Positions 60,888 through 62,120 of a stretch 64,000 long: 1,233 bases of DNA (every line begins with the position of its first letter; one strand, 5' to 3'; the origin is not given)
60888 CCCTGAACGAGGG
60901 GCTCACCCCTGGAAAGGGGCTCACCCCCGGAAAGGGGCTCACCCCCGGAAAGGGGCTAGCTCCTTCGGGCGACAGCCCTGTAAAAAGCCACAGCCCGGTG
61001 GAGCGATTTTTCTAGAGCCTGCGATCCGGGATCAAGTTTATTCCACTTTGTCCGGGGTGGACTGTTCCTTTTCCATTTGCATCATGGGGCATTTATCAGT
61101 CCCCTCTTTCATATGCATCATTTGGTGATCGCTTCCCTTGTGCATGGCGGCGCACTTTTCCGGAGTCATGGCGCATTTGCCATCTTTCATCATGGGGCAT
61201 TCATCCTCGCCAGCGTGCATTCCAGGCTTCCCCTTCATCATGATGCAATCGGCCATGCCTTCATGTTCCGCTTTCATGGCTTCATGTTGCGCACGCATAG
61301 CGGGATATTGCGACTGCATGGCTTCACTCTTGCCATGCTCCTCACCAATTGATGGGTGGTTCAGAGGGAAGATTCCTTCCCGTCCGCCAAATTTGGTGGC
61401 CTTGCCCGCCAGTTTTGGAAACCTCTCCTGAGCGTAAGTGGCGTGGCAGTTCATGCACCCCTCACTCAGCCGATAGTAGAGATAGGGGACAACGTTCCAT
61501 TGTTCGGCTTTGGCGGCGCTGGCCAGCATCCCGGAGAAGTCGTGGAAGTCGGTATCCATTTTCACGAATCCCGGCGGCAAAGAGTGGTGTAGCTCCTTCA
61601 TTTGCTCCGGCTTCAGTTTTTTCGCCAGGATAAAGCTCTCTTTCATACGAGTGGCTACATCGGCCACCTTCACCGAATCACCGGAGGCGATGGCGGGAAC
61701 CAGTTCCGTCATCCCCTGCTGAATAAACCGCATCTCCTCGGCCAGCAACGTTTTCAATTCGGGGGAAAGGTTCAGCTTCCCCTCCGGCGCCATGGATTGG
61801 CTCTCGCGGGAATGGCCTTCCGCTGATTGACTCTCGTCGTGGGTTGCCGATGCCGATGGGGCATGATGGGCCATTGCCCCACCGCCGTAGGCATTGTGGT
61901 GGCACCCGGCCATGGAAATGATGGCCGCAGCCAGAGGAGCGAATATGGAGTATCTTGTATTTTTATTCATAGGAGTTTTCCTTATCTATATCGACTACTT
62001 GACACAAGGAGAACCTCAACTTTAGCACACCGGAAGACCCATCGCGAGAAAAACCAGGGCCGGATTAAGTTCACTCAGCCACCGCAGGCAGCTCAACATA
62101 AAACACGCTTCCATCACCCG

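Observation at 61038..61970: Cytochrome c'-type lipoprotein carries a repetitive Cys/Met/His-rich metal-binding-like tail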

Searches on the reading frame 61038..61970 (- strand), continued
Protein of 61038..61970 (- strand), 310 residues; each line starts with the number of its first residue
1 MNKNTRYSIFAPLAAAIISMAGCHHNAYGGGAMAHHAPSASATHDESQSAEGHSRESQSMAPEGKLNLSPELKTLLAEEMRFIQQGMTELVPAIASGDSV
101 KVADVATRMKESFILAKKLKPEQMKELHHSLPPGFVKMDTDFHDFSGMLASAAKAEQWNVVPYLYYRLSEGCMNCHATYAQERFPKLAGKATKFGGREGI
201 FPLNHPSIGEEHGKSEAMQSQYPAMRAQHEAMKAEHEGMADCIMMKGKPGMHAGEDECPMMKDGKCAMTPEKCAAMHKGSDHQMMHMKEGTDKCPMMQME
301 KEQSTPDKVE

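Call 46: list_cluster_members(proteins=[P0003, P0004, P0005, P0006, P0008, P0010, P0013, P0017, P0020, P0033])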
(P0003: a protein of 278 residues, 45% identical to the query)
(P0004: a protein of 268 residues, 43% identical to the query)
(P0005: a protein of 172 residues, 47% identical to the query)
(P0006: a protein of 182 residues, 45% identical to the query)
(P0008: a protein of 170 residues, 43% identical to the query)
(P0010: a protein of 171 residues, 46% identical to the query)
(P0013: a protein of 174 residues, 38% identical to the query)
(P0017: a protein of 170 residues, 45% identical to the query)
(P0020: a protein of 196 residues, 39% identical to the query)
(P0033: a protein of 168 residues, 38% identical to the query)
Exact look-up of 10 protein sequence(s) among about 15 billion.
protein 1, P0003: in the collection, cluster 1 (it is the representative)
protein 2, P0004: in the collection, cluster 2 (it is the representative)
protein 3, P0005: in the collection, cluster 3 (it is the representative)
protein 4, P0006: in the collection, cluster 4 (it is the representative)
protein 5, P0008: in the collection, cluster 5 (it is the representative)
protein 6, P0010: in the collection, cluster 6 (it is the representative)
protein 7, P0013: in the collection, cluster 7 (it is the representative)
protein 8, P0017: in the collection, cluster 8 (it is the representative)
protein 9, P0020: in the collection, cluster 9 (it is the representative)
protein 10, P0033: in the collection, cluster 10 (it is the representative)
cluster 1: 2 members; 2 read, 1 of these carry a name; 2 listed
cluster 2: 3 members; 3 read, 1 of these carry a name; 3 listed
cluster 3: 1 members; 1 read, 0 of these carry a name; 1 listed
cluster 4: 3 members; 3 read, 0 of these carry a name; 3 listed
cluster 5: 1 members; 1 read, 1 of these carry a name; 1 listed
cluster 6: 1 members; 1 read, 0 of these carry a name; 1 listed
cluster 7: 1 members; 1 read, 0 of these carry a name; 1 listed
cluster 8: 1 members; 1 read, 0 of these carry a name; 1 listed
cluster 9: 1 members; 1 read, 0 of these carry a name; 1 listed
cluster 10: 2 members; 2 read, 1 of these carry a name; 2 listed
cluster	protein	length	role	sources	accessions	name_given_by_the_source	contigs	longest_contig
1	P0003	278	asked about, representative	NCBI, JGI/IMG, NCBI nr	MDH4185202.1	MAG: hypothetical protein OEV92_13320 [Nitrospinota bacterium] | hypothetical protein [Nitrospinota bacterium]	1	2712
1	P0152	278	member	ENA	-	-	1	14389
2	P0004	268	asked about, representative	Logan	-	-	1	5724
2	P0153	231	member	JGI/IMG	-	hypothetical protein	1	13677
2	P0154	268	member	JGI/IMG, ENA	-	-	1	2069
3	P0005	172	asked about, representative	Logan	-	-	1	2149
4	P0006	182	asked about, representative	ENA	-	-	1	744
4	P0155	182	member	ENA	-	-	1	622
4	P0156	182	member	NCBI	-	-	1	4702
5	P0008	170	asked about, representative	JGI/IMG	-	hypothetical protein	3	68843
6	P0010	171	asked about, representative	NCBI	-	-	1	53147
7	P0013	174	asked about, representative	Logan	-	-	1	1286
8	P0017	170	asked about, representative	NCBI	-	-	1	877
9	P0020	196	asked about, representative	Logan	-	-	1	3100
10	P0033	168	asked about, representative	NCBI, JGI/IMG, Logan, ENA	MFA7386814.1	MAG: hypothetical protein WCZ87_04050 [Thiohalobacteraceae bacterium]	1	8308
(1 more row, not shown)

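Call 68: find_encoding_contigs(protein=P0152, flank=8000, max_places=2)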
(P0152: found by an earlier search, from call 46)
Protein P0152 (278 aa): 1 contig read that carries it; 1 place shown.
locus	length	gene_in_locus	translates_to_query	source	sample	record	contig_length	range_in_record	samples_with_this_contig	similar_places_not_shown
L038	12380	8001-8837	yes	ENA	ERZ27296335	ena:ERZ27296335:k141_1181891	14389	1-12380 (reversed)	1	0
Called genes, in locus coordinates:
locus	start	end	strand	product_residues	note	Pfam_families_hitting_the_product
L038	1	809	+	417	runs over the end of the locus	PF00091:Tubulin, PF12327:FtsZ_C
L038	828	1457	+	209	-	PF04340:DUF484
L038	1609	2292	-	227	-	-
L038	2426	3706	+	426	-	PF00278:Orn_DAP_Arg_deC, PF02784:Orn_Arg_deC_N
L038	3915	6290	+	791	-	PF00488:MutS_V, PF01713:Smr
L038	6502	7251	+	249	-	PF00072:Response_reg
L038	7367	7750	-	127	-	-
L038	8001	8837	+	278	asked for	-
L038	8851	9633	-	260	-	PF08543:Phos_pyr_kin, PF00294:PfkB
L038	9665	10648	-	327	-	PF01380:SIS, PF00571:CBS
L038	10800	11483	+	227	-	PF02698:DUF218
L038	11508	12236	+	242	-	-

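Call 69: find_encoding_contigs(protein=P0153, flank=8000, max_places=2)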
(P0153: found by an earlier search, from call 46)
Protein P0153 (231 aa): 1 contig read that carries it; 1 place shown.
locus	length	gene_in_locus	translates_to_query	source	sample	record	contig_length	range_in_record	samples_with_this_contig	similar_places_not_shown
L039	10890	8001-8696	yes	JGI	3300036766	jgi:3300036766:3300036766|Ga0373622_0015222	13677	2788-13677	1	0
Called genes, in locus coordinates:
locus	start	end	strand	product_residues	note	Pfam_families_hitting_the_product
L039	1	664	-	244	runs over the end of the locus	-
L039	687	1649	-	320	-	PF13793:Pribosyltran_N, PF00156:Pribosyltran, PF14572:Pribosyl_synth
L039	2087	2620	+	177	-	-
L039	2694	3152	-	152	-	PF12802:MarR_2, PF01047:MarR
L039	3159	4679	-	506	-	PF07690:MFS_1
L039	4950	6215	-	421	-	PF25917:BSH_RND (weak), PF25919:BSH_CusB (weak), PF25973:BSH_CzcB (faint), PF25885:HH_EMRA, PF25876:HH_MFP_RND (weak), PF25963:Beta-barrel_AAEA (weak)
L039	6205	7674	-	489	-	PF02321:OEP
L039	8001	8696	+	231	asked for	-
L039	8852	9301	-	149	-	PF14078:DUF4259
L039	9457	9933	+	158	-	PF00210:Ferritin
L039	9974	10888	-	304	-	?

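Call 74: search_protein_families(library=pfam, proteins=[P0002, P0003, P0004, P0005, P0006, P0008, P0010, P0013, P0033, P0050], max_evalue=1)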
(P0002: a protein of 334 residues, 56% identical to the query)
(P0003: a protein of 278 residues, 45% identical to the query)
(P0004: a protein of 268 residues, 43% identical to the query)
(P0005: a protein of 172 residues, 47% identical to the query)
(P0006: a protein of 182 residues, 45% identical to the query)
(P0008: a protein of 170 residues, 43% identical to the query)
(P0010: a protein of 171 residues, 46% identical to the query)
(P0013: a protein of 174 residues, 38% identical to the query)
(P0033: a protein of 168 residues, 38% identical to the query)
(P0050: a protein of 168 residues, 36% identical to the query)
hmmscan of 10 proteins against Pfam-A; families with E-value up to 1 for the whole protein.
P0002 (334 aa): 0 families

P0003 (278 aa): 0 families

P0004 (268 aa): 0 families

P0005 (172 aa): 5 families
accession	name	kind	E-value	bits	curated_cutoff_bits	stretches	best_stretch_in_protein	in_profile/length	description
PF01322.25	Cytochrom_C_2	-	1.8e-05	26.1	26.5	1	106-153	73-120/121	Cytochrome C'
PF14794.11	DUF4479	-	0.017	15.3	25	1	33-56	38-61/71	Domain of unknown function (DUF4479)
PF07729.17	FCD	-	0.13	13.1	24.3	0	95-125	30-64/125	FCD domain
PF11845.13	Tll0287-like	-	0.16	12.8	24.1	1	137-167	94-134/144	Tll0287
PF20421.4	DHR-2_Lobe_C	-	0.2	12.1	26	0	80-116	64-100/103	DHR-2, Lobe C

P0006 (182 aa): 1 family
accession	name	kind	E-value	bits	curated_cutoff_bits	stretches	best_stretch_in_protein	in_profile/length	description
PF01322.25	Cytochrom_C_2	-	0.0005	21.5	26.5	1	78-165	32-120/121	Cytochrome C'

P0008 (170 aa): 5 families
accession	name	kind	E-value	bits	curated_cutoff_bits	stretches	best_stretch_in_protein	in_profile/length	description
PF01322.25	Cytochrom_C_2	-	0.00053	21.4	26.5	1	58-151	26-120/121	Cytochrome C'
PF17919.7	RT_RNaseH_2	-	0.039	14.4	29.8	1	86-145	11-70/100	RNase H-like domain found in reverse transcriptase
PF00034.26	Cytochrom_C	-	0.093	14.5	21.3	0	142-169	10-40/90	Cytochrome c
PF21109.2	Stonustoxin_helical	-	0.21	12.2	27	1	43-92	34-85/96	Stonustoxin helical domain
PF11068.13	YlqD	-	0.24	12.2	27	1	84-163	6-72/131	YlqD protein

P0010 (171 aa): 2 families
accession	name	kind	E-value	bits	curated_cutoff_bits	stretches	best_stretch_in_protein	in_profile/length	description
PF01322.25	Cytochrom_C_2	-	0.0017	19.8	26.5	1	49-153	12-120/121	Cytochrome C'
PF13167.11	GTP-bdg_N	-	0.041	14.9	25.4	1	68-105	35-73/89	GTP-binding GTPase N-terminal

P0013 (174 aa): 2 families
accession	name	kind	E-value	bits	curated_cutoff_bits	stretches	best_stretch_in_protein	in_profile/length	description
PF01322.25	Cytochrom_C_2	-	0.01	17.2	26.5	1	111-155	76-120/121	Cytochrome C'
PF09305.16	TACI-CRD2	-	0.094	13.2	22.9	1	137-154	7-24/39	TACI, cysteine-rich domain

P0033 (168 aa): 3 families
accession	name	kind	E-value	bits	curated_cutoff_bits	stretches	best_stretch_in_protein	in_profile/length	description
PF01322.25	Cytochrom_C_2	-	4.1e-05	25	26.5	1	105-149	76-120/121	Cytochrome C'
PF13977.11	TetR_C_6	-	0.04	14.5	27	1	45-95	53-98/115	BetI-type transcriptional repressor, C-terminal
PF03435.24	Sacchrp_dh_NADP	-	0.17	12.7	25.1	1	73-148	37-120/129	Saccharopine dehydrogenase NADP binding domain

P0050 (168 aa): 2 families
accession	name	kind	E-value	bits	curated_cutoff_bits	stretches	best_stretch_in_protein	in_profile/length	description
PF01322.25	Cytochrom_C_2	-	0.1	14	26.5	1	105-148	76-119/121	Cytochrome C'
PF17527.7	ALC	-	0.24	11.5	25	1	87-129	4-50/177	Phage ALC protein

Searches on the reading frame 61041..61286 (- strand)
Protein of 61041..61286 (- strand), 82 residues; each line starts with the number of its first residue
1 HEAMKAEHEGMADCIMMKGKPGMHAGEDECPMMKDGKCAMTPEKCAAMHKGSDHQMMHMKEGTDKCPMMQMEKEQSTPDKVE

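Call 17: find_homologous_proteins(query=A2, max_evalue=0.01)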
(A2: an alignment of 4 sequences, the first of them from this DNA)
Query A2 (4 sequences): 1315 candidates shared short words with the query, none scored E <= 0.01.

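Call 23: search_protein_families(library=pfam, proteins=[window:61041-61286:-], max_evalue=10)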
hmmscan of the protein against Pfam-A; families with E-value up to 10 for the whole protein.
seq(82 aa): 0 families

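Call 24: search_protein_families(library=ncbifam, proteins=[window:61041-61286:-], max_evalue=10)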
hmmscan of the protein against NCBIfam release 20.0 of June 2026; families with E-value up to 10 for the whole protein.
seq(82 aa): 0 families

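Call 55: find_related_loci(query=A2, collection=metagenome_contigs, flank=4000)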
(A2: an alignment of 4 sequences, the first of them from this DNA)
Query A2 (82 aa) in metagenome_contigs; peptide patterns used: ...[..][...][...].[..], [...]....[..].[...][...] (x = any residue, [..] = any of these).
577 stretches matched a pattern; 6 encode a relative of the query (tblastn E <= 1e-3); 6 distinct loci.
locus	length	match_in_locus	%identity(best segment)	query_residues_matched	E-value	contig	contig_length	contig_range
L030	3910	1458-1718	48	1-77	3e-14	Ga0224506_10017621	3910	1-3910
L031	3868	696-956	47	1-77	1e-13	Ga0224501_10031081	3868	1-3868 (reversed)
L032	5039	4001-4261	47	1-77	1e-13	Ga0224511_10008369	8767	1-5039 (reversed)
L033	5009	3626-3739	45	27-77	1e-6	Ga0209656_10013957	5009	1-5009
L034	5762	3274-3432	44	21-73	4e-6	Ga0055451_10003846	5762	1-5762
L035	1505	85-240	48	29-77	5e-6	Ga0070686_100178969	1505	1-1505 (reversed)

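Call 60: search_protein_families(library=pfam, proteins=[L033:37-1059:+, L033:1635-2225:-, L033:2219-3400:+, L033:3464-4069:+, L033:4163-5002:-, L034:617-2002:-, L034:2311-2655:+, L034:2704-3432:+, L034:3498-4346:-, L034:4478-5755:+], max_evalue=0.001)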
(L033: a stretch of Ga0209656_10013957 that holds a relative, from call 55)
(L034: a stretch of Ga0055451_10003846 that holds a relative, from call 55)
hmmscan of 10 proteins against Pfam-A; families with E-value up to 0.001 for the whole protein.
L033:37-1059:+ (341 aa): 0 families

L033:1635-2225:- (196 aa): 0 families

L033:2219-3400:+ (394 aa): 0 families

L033:3464-4069:+ (202 aa): 0 families

L033:4163-5002:- (280 aa): 13 families
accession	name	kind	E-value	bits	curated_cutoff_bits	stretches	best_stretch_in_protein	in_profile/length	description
PF14559.12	TPR_19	-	5.3e-15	56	25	2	13-76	3-66/68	Tetratricopeptide repeat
PF13428.12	TPR_14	-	1.2e-11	44.5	23.5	0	231-263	3-35/44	Tetratricopeptide repeat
PF07719.23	TPR_2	-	5.1e-10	39.1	27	1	230-262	2-34/34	Tetratricopeptide repeat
PF13432.12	TPR_16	-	8.2e-09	36.2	32.7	2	15-68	11-64/65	Tetratricopeptide repeat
PF13181.12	TPR_8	-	1.8e-08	34.3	25.7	1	232-261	4-33/34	Tetratricopeptide repeat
PF13176.12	TPR_7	-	2.3e-08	33.9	27.9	1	232-260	2-30/36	Tetratricopeptide repeat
PF12895.13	ANAPC3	-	4.2e-07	30.6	27.2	0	202-253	27-80/82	Anaphase-promoting complex, cyclosome, subunit 3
PF00515.34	TPR_1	-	7.8e-07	29.1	27.8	1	232-262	4-34/34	Tetratricopeptide repeat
PF13431.12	TPR_17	-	7.9e-06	26.2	24.4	0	25-56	3-34/34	Tetratricopeptide repeat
PF13371.12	TPR_9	-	3e-05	24.4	35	1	16-75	10-69/73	Tetratricopeptide repeat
PF23914.1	TPR_CcmH_CycH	-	5.7e-05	23.4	42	0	11-68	97-154/158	Cytochrome c-type biogenesis protein H TPR domain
PF13424.12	TPR_12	-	0.00035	21.2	30.1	0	17-66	26-76/77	Tetratricopeptide repeat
PF04212.24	MIT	-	0.00088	19.8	30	0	233-254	8-29/66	MIT (microtubule interacting and transport) domain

L034:617-2002:- (462 aa): 2 families
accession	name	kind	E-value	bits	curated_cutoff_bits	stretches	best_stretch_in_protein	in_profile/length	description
PF00120.29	Gln-synt_C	-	1.8e-114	382.9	24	1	123-459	2-344/344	Glutamine synthetase, catalytic domain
PF03951.24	Gln-synt_N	-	2e-23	82.2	33.4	1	36-115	3-81/82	Glutamine synthetase, beta-Grasp domain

L034:2311-2655:+ (115 aa): 0 families

L034:2704-3432:+ (243 aa): 0 families

L034:3498-4346:- (283 aa): 6 families
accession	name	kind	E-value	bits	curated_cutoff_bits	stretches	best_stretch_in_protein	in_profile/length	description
PF13920.12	zf-C3HC4_3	-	6.8e-08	32.6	27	1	221-272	3-46/49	Zinc finger, C3HC4 type (RING finger)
PF13639.12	zf-RING_2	-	5.8e-07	30.1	27.3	1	222-269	2-44/44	Ring finger domain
PF24921.1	RING_XB3-XBAT31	-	1.4e-06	28.7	50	1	222-270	1-53/57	E3 ubiquitin-protein ligase XB3/XBAT31 RING finger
PF00097.31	zf-C3HC4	-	1.5e-05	25.2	21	1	223-268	1-40/40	Zinc finger, C3HC4 type (RING finger)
PF13445.12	zf-RING_UBOX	-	0.00012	22.5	25.2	1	223-266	1-39/39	RING-type zinc-finger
PF14634.12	zf-RING_5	-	0.0002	21.7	27.9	1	223-269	2-42/43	zinc-RING finger domain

L034:4478-5755:+ (426 aa): 0 families
